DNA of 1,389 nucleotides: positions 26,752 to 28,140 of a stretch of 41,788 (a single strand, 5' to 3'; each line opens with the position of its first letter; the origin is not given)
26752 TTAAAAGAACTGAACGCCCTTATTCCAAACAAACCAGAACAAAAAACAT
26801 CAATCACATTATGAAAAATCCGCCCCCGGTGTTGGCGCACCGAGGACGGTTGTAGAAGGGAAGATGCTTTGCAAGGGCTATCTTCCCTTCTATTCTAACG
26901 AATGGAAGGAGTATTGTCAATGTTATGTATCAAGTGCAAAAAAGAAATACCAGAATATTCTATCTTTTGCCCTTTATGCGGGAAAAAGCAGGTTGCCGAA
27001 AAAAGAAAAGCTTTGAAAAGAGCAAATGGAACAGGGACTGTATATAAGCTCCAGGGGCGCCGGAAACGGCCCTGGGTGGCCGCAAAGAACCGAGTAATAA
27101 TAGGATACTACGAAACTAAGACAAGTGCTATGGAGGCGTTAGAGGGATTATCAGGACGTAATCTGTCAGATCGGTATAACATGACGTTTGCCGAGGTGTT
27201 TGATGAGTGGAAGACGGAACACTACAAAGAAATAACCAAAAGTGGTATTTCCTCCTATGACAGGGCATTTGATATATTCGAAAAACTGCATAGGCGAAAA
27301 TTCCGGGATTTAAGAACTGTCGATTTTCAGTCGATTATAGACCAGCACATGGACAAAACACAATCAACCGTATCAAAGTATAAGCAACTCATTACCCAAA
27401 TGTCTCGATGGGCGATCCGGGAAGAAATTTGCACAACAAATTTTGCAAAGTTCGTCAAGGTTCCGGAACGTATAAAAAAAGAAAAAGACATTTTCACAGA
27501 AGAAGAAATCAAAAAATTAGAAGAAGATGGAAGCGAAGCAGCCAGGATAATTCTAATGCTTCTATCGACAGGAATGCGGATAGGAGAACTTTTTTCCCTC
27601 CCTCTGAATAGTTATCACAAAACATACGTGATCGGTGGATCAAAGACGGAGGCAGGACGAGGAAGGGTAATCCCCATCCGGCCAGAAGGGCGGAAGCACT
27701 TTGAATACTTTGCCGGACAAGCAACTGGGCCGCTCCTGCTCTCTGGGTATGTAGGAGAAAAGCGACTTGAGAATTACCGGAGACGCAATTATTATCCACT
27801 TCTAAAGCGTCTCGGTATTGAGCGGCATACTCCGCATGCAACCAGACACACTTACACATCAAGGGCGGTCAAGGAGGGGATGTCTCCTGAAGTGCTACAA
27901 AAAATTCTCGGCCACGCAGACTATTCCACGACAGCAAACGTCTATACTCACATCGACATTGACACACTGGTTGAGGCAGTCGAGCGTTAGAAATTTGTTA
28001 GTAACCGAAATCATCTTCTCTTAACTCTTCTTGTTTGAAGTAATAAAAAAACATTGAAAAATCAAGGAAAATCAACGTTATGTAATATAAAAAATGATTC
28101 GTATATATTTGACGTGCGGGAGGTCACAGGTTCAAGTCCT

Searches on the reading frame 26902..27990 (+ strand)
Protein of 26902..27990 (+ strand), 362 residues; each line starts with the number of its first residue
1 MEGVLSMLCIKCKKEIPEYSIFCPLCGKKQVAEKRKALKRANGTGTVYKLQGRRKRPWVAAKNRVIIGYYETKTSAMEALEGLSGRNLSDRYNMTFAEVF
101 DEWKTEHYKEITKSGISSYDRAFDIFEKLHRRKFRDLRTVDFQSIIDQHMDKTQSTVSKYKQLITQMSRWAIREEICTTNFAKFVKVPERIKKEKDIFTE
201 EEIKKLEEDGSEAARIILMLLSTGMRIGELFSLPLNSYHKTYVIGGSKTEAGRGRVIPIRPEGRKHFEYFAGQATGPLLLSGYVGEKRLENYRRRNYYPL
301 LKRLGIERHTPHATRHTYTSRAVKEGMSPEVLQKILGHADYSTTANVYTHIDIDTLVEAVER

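Call 70: search_protein_families(library=pfam, proteins=[window:26902-27990:+], max_evalue=0.001)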
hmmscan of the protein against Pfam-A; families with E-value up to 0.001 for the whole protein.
window:26902-27990:+ (362 aa): 3 families
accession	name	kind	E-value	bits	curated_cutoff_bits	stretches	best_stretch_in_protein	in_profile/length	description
PF00589.27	Phage_integrase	-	1e-16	61.7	27.1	1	211-352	22-169/172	Phage integrase family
PF22022.2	Phage_int_M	-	1.8e-05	25.3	27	1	96-182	1-90/96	Phage integrase central domain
PF08713.17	DNA_alkylation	-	0.00079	19.6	21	0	104-193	31-124/213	DNA alkylation repair enzyme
